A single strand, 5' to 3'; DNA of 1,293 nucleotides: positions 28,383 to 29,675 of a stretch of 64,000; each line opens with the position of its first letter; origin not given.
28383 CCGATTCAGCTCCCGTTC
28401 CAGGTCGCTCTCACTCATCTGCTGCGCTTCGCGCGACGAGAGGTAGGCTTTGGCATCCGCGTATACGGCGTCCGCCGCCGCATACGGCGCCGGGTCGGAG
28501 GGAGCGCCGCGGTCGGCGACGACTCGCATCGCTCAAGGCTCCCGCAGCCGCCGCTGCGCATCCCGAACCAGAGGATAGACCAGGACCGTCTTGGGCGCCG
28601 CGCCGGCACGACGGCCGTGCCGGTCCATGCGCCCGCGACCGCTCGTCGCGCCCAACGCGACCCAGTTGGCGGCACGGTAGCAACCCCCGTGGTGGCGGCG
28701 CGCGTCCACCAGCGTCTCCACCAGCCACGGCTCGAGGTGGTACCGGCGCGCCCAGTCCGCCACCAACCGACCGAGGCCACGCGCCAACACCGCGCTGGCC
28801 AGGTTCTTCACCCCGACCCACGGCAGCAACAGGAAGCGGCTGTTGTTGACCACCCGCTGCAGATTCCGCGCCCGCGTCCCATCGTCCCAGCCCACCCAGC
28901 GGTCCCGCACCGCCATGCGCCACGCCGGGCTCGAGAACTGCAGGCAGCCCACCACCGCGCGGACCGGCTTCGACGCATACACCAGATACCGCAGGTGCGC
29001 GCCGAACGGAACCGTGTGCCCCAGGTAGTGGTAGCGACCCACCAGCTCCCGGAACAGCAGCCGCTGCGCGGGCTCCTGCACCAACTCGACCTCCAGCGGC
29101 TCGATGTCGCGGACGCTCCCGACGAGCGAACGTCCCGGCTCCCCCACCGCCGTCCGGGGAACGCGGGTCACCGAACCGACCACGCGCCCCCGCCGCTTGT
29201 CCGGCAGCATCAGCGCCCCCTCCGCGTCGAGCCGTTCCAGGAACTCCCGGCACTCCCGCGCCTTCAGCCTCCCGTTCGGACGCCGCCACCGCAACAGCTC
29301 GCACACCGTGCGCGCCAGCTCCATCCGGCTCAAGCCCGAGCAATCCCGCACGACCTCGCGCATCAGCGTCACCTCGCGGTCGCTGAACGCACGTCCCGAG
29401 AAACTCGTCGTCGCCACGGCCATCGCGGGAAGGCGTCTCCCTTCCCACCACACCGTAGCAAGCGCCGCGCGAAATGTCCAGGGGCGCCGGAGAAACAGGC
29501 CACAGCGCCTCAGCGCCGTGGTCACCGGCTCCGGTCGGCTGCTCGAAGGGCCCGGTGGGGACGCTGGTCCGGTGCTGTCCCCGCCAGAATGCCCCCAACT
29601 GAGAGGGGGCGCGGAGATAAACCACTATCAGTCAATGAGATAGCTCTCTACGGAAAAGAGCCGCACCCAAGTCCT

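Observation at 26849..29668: ISKra4-like IS carrying a DUF4338 (DruA-type) gene, with exact ends defined by an uninterrupted paralogous site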

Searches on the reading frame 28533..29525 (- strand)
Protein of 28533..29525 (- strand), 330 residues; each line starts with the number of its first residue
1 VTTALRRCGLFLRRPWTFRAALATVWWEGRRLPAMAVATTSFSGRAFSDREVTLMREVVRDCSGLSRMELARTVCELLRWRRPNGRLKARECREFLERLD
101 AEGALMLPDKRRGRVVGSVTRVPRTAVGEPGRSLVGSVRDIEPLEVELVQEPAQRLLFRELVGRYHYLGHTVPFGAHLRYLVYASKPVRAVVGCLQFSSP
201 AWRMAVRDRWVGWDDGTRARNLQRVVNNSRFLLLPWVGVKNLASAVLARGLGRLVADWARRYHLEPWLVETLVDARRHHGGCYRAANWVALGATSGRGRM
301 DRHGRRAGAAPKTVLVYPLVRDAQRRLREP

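Call 4: search_protein_families(library=pfam, proteins=[window:28533-29525:-], max_evalue=0.01)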
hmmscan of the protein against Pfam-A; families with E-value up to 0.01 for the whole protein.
window:28533-29525:- (330 aa): 1 family
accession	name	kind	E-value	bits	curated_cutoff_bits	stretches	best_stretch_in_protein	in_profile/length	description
PF14236.12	DruA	-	7.8e-51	173.4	27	1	132-303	38-226/297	Druantia protein DruA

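Call 5: search_protein_families(library=ncbifam, proteins=[window:28533-29525:-], max_evalue=0.01)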
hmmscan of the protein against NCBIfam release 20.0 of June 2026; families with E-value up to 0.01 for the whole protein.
window:28533-29525:- (330 aa): 0 families

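Call 6: search_protein_families(library=padloc, proteins=[window:28533-29525:-], max_evalue=0.01)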
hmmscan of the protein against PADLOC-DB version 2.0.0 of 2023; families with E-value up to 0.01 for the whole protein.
window:28533-29525:- (330 aa): 2 families
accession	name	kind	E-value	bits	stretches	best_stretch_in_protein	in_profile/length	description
PDLC00001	DruA1|DruA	-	1.5e-07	28.3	1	175-224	218-268/675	DUF4338 domain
PDLC00002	DruA1|DruA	-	3.7e-06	24.3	1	173-226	121-173/407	DUF4338 domain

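Call 16: find_homologous_proteins(query=window:28533-29423:-)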
Query window:28533-29423:- (296 aa): 5618 proteins with E <= 0.001 among 8000 candidates; the best 120 are listed.
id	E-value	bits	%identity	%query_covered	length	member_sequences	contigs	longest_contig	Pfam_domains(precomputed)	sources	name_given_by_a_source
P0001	1.4e-177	607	92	100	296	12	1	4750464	PF14236.13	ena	-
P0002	1.4e-174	597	91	100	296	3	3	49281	PF14236.13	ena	-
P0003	4.3e-173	592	88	100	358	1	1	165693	PF14236.13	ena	-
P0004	2.4e-171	586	88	100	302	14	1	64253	PF14236.13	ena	-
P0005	2.8e-170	583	88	100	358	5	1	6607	PF14236.13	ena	-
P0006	5.2e-170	582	87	100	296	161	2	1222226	PF14236.13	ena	-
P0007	1.2e-169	581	88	100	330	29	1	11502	PF14236.13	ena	-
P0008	1.2e-169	581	87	100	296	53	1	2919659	PF14236.13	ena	-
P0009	7.2e-169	578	87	100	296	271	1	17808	PF14236.13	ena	-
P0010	7.6e-169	578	88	99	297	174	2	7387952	PF14236.13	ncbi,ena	-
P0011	1.7e-168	577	88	97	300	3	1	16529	PF14236.13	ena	-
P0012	2.0e-168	577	88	99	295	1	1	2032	PF14236.13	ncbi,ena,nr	ncbi:MAG: DUF4338 domain-containing protein [Acidobacteria bacterium]|nr:DUF4338 domain-containing p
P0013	4.6e-168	576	87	100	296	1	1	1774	PF14236.13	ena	-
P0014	1.4e-167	574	87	100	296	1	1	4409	PF14236.13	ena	-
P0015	1.9e-167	574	87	100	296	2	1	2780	PF14236.13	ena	-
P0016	2.8e-167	573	86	100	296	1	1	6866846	PF14236.13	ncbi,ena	-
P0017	3.4e-167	573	87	99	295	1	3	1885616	PF14236.13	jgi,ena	-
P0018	3.5e-167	573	88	100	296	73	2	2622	PF14236.13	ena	-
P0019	6.2e-167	572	87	100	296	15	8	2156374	PF14236.13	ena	-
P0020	8.4e-167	571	87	100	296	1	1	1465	PF14236.13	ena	-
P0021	1.0e-166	571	87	99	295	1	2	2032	PF14236.13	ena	-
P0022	1.1e-166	571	87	99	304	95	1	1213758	PF14236.13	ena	-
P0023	1.3e-166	571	87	100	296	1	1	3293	PF14236.13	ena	-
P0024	1.3e-166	571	87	100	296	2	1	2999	PF14236.13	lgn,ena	-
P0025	1.4e-166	571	87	100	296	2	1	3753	PF14236.13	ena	-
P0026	3.7e-166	569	86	100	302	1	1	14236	PF14236.13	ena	-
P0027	4.3e-166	569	87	100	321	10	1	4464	PF14236.13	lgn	-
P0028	4.3e-166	569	84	100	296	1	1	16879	PF14236.13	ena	-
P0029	5.7e-166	569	86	100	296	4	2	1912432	PF14236.13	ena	-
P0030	5.9e-166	569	86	100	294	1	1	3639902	PF14236.13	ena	-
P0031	9.2e-166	568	86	100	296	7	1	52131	PF14236.13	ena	-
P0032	9.9e-166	568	86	100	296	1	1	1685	PF14236.13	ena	-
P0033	1.1e-165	568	87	100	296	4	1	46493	PF14236.13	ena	-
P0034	1.1e-165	568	86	100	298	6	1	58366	PF14236.13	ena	-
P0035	1.6e-165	567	86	99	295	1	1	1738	PF14236.13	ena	-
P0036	1.7e-165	567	86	99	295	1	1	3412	PF14236.13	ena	-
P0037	1.9e-165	567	86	100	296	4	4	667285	PF14236.13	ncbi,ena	-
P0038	2.4e-165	567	86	100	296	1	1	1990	PF14236.13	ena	-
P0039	2.5e-165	567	87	99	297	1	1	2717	PF14236.13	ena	-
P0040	7.6e-165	565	87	100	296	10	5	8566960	PF14236.13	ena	-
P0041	1.1e-164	564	85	100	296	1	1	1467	PF14236.13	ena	-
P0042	1.2e-164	564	85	100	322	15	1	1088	PF14236.13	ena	-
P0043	2.5e-164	563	85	99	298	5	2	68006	PF14236.13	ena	-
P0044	3.2e-164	563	86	99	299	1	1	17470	PF14236.13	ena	-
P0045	3.2e-164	563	86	99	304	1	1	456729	PF14236.13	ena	-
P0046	4.8e-164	562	85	100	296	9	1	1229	PF14236.13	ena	-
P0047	8.3e-164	562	85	99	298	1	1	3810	PF14236.13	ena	-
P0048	8.4e-164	562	86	100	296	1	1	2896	PF14236.13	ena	-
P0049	9.4e-164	561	85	99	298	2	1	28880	PF14236.13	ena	-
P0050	1.0e-163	561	86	99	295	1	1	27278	PF14236.13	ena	-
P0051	1.1e-163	561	88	97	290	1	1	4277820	PF14236.13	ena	-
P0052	1.1e-163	561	85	100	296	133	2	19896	PF14236.13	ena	-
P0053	1.2e-163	561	85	100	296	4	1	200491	PF14236.13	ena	-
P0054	1.3e-163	561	85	100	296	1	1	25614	PF14236.13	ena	-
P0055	1.7e-163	561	85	100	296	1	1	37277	PF14236.13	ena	-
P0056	2.2e-163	560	84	99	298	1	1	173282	PF14236.13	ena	-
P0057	2.3e-163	560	88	95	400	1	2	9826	PF14236.13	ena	-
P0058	2.8e-163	560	85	100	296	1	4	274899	PF14236.13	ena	-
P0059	2.9e-163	560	85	100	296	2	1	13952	PF14236.13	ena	-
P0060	5.8e-163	559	84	99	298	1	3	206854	PF14236.13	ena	-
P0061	6.7e-163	559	83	100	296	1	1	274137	PF14236.13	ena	-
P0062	1.8e-162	557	85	100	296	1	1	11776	PF14236.13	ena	-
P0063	2.4e-162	557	84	100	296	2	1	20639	PF14236.13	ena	-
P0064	2.2e-159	547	84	100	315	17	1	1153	PF14236.13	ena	-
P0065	2.9e-158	543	83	97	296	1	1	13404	PF14236.13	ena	-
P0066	3.4e-158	543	87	94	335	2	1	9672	PF14236.13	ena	-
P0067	4.5e-158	543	82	99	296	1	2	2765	PF14236.13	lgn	-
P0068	2.9e-157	540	87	94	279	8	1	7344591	PF14236.13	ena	-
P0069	5.2e-157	539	80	100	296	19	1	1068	PF14236.13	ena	-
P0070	7.6e-157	539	81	100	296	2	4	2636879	PF14236.13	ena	-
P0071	1.2e-156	538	86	95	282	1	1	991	PF14236.13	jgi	jgi:hypothetical protein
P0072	1.1e-155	535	86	94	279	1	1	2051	PF14236.13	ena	-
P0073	3.2e-153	527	80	100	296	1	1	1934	PF14236.13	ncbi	-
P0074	4.7e-153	526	85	93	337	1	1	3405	PF14236.13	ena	-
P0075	2.4e-152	524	88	90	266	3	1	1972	PF14236.13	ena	-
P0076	2.6e-151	521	79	99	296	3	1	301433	PF14236.13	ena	-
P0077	9.4e-151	519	78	100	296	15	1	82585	PF14236.13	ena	-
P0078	9.7e-151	519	79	100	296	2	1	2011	PF14236.13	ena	-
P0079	1.4e-150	518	86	89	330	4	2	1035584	PF14236.13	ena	-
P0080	5.7e-150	516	87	88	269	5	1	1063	PF14236.13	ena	-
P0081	6.8e-150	516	77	100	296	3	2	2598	PF14236.13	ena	-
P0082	6.9e-150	516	78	100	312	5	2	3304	PF14236.13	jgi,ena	-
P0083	4.3e-149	513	88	89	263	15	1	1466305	PF14236.13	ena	-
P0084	1.8e-148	511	77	99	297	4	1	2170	PF14236.13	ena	-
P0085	1.7e-147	508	87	88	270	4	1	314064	PF14236.13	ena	-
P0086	1.0e-146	505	75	99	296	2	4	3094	PF14236.13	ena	-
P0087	3.6e-145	500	76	100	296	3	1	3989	PF14236.13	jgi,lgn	jgi:hypothetical protein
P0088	1.3e-144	498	87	86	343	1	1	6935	PF14236.13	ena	-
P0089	4.9e-143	493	75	100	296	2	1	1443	PF14236.13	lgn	-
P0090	6.2e-143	493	75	100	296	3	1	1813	PF14236.13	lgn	-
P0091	1.6e-142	492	74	100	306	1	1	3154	PF14236.13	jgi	jgi:hypothetical protein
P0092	5.4e-142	490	73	100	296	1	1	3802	PF14236.13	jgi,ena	-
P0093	2.1e-141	488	73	100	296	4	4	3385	PF14236.13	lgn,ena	-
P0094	2.4e-140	485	73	100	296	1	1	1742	PF14236.13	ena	-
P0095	1.4e-139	482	73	100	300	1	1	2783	PF14236.13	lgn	-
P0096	2.4e-139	481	77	99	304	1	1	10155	PF14236.13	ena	-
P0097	1.1e-137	476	83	84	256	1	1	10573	PF14236.13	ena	-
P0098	1.8e-137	475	76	100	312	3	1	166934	PF14236.13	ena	-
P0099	4.1e-137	474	74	100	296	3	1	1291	PF14236.13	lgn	-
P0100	1.1e-136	472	88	80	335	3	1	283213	PF14236.13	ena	-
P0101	1.4e-136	472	87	83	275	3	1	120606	PF14236.13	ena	-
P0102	8.1e-136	470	73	97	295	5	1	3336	PF14236.13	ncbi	-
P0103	4.5e-135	467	71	100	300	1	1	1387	PF14236.13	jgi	jgi:Druantia protein DruA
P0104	1.3e-133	462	88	79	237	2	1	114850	PF14236.13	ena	-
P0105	2.0e-133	462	87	81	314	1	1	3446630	PF14236.13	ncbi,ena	-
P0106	1.0e-132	460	76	98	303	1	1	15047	PF14236.13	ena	-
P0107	2.7e-132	458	70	100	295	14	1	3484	PF14236.13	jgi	-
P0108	4.4e-132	457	84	81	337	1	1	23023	PF14236.13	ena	-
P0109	7.0e-132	457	86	79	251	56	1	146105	PF14236.13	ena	-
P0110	3.6e-131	454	72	98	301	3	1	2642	PF14236.13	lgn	-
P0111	1.1e-130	453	71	100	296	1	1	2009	PF14236.13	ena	-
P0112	1.6e-130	452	71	98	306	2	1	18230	PF14236.13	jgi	jgi:hypothetical protein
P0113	2.7e-130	452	71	100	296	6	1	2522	PF14236.13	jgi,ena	-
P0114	2.7e-130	452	84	81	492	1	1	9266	PF14236.13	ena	-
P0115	1.3e-129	449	69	99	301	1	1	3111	PF25680.2,PF14236.13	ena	-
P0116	1.4e-129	449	70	99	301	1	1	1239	PF25680.2,PF14236.13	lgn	-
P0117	1.5e-129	449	70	99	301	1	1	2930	PF14236.13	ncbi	ncbi:MAG: DUF4338 domain-containing protein [Candidatus Methylomirabilales bacterium]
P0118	1.7e-129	449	70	98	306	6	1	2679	PF14236.13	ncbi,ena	-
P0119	1.9e-129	449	70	100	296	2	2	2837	PF14236.13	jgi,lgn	jgi:hypothetical protein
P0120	2.2e-129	449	70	98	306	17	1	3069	PF14236.13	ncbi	-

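Call 17: find_encoding_contigs(protein=P0010, flank=4000, max_places=6)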
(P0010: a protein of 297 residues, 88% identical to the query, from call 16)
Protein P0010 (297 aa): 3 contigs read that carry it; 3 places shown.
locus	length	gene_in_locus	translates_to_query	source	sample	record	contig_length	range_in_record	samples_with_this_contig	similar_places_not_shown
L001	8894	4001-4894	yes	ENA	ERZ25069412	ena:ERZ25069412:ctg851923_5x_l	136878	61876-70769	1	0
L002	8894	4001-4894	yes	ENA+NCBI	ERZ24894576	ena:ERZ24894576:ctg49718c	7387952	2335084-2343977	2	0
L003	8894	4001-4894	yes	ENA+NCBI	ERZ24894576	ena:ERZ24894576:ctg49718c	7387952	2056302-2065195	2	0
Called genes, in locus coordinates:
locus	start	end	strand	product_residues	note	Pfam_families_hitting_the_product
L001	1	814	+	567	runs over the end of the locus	PF01011:PQQ, PF13360:PQQ_2, PF13570:Beta-prop_ACSF4 (faint), PF25293:Beta-prop_EMC1_N (faint), PF01011:PQQ, PF13360:PQQ_2 (weak)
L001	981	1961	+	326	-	PF07669:Eco57I (weak)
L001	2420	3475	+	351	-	PF03235:GmrSD_N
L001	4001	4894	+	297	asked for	PF14236:DruA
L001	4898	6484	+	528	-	-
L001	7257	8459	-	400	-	-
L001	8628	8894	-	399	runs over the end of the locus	PF00589:Phage_integrase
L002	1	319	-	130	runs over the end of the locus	-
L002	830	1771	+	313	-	PF03235:GmrSD_N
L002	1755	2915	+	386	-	PF02463:SMC_N (weak), PF11398:DUF2813 (faint), PF13175:AAA_15, PF13304:AAA_21, PF13175:AAA_15, PF12476:DUF3696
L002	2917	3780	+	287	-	-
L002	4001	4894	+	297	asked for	PF14236:DruA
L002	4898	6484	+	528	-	-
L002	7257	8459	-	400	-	-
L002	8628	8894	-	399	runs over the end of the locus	PF00589:Phage_integrase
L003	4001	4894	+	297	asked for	PF14236:DruA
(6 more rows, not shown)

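Call 18: find_encoding_contigs(protein=window:28533-29423:-, flank=4000, max_places=6)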
Protein window:28533-29423:- (296 aa): 1 contig read that carries it; 1 place shown.
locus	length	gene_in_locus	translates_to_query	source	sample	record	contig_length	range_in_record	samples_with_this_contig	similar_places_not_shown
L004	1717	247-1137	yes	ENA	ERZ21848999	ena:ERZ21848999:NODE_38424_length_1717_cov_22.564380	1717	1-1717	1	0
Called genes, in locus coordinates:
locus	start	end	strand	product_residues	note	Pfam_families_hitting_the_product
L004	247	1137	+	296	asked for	PF14236:DruA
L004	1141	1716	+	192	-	?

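Call 21: search_dna_similar(query=window:28533-29423:-, collection=plasmids, mode=protein, max_rows=40, rows=spread)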
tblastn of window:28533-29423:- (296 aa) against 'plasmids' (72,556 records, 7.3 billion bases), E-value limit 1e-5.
Records with a match: 2; places in all: 3; records where one place covers at least 80% of the query: 1.
Best place of each record, by identity: <60% 2.
By first word of the organism name: Candidatus 2.
By predicted mobility (MOB-suite, as given by PLSDB): non-mobilizable 2.
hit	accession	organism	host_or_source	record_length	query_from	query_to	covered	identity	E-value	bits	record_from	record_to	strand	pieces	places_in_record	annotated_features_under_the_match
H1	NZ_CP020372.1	Candidatus Thiodictyon syntrophicum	meromictic lake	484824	7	288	95%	40.8%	6e-47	175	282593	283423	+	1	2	DUF4338 domain-containing protein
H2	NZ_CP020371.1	Candidatus Thiodictyon syntrophicum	meromictic lake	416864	110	285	59%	42.0%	2e-24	109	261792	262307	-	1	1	ISAs1 family transposase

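Call 23: get_annotated_region(hit=H1, flank=5000)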
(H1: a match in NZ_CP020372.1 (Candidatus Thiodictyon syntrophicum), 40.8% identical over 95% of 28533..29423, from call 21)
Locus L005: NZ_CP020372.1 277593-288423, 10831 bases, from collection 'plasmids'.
description: Candidatus Thiodictyon syntrophicum strain Cad16T plasmid pTs485, complete sequence
organism: Candidatus Thiodictyon syntrophicum (NCBI taxid 1166950)
taxonomy: Bacteria; Pseudomonadota; Gammaproteobacteria; Chromatiales; Chromatiaceae; Thiodictyon; Candidatus Thiodictyon syntrophicum
host: -; source: meromictic lake; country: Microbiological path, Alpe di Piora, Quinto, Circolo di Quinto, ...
typing (MOB-suite, as given by PLSDB): non-mobilizable
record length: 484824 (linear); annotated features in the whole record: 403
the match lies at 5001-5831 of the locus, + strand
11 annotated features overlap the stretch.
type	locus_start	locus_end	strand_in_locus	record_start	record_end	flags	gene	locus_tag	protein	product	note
CDS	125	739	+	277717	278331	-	-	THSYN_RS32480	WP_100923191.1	SDR family oxidoreductase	-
CDS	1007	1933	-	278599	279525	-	-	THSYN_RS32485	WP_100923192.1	alpha/beta fold hydrolase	-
CDS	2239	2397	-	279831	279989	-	-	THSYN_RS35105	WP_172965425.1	hypothetical protein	-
CDS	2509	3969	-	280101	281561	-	-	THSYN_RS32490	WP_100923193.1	FAD-dependent oxidoreductase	-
CDS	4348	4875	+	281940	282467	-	-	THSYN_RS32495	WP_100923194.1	DUF2235 domain-containing protein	-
CDS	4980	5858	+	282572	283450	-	-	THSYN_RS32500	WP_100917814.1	DUF4338 domain-containing protein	-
CDS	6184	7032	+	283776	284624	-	-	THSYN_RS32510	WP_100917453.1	site-specific integrase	-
CDS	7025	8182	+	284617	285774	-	-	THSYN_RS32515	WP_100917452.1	IS91 family transposase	-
CDS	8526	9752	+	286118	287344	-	-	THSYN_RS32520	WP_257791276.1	IS4 family transposase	-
CDS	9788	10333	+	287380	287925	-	-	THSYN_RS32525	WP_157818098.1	DUF2235 domain-containing protein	-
CDS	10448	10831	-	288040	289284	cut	-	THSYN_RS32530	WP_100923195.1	Coenzyme F420 hydrogenase/dehydrogenase, beta subunit C-terminal domain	-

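Call 24: get_annotated_region(hit=H2, flank=5000)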
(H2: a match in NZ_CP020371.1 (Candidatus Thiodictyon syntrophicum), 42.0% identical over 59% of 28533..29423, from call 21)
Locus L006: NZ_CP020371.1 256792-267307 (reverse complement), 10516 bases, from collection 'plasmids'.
description: Candidatus Thiodictyon syntrophicum strain Cad16T plasmid pTs417, complete sequence
organism: Candidatus Thiodictyon syntrophicum (NCBI taxid 1166950)
taxonomy: Bacteria; Pseudomonadota; Gammaproteobacteria; Chromatiales; Chromatiaceae; Thiodictyon; Candidatus Thiodictyon syntrophicum
host: -; source: meromictic lake; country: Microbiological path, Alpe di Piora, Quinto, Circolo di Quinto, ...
typing (MOB-suite, as given by PLSDB): non-mobilizable
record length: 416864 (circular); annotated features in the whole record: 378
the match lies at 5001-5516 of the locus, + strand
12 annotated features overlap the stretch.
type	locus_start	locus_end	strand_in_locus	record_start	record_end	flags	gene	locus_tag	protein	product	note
CDS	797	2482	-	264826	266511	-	-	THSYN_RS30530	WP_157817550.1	IS66 family transposase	-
CDS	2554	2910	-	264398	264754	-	tnpB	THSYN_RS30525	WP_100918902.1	IS66 family insertion sequence element accessory protein TnpB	-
CDS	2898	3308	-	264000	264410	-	-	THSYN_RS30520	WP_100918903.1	hypothetical protein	-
CDS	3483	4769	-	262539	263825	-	-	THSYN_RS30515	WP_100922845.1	ISKra4 family transposase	-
CDS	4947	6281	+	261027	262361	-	-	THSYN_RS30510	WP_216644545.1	ISAs1 family transposase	-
CDS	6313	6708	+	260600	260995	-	-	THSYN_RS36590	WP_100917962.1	hypothetical protein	-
CDS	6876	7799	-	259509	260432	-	traF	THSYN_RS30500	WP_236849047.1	conjugal transfer protein TraF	-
CDS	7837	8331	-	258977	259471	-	-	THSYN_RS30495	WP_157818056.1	FlhC family transcriptional regulator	GO:0045893 - positive regulation of DNA-templated transcription [Evidence IEA]; GO:1902208 - regulation of ...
CDS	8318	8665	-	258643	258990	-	-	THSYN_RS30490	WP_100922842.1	hypothetical protein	-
CDS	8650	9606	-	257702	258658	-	-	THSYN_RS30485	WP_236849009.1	transglycosylase SLT domain-containing protein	-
CDS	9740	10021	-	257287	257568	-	-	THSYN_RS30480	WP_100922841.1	hypothetical protein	-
CDS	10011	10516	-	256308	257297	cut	-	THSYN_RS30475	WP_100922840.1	ParM/StbA family protein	GO:0030541 - plasmid partitioning [Evidence IEA]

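Call 25: search_protein_families(library=pfam, proteins=[L006:4947-6281:+, P0115, L006:3483-4769:-, L005:4980-5858:+], max_evalue=0.01)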
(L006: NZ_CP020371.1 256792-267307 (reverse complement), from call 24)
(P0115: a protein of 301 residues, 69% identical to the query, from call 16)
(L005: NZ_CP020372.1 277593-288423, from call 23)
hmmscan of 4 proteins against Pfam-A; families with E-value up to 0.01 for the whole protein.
L006:4947-6281:+ (444 aa): 3 families
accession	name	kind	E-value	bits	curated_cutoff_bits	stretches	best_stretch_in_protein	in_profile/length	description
PF14236.12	DruA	-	8.7e-26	91.2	27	1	18-171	49-222/297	Druantia protein DruA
PF13808.11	DDE_Tnp_1_assoc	-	3.2e-16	59.6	32.3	1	226-319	2-88/88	DDE_Tnp_1-associated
PF01609.27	DDE_Tnp_1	-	6.6e-06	26.4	23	1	329-422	7-111/200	Transposase DDE domain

P0115 (301 aa): 2 families
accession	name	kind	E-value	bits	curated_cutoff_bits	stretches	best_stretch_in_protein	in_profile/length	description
PF14236.12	DruA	-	1.5e-51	175.7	27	1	74-273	6-225/297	Druantia protein DruA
PF25680.1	Mom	-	2.2e-05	24.7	27.1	1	130-282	13-149/202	Mom protein family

L006:3483-4769:- (428 aa): 1 family
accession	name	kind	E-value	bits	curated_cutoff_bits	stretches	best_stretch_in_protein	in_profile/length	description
PF06782.17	UPF0236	-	0.00015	21.1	24.3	0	25-96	9-79/400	Uncharacterised protein family (UPF0236)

L005:4980-5858:+ (292 aa): 2 families
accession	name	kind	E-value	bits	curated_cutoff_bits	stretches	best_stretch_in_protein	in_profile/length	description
PF14236.12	DruA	-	5.7e-49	167.3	27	1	96-266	36-226/297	Druantia protein DruA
PF25680.1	Mom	-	0.0078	16.3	27.1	0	243-260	118-135/202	Mom protein family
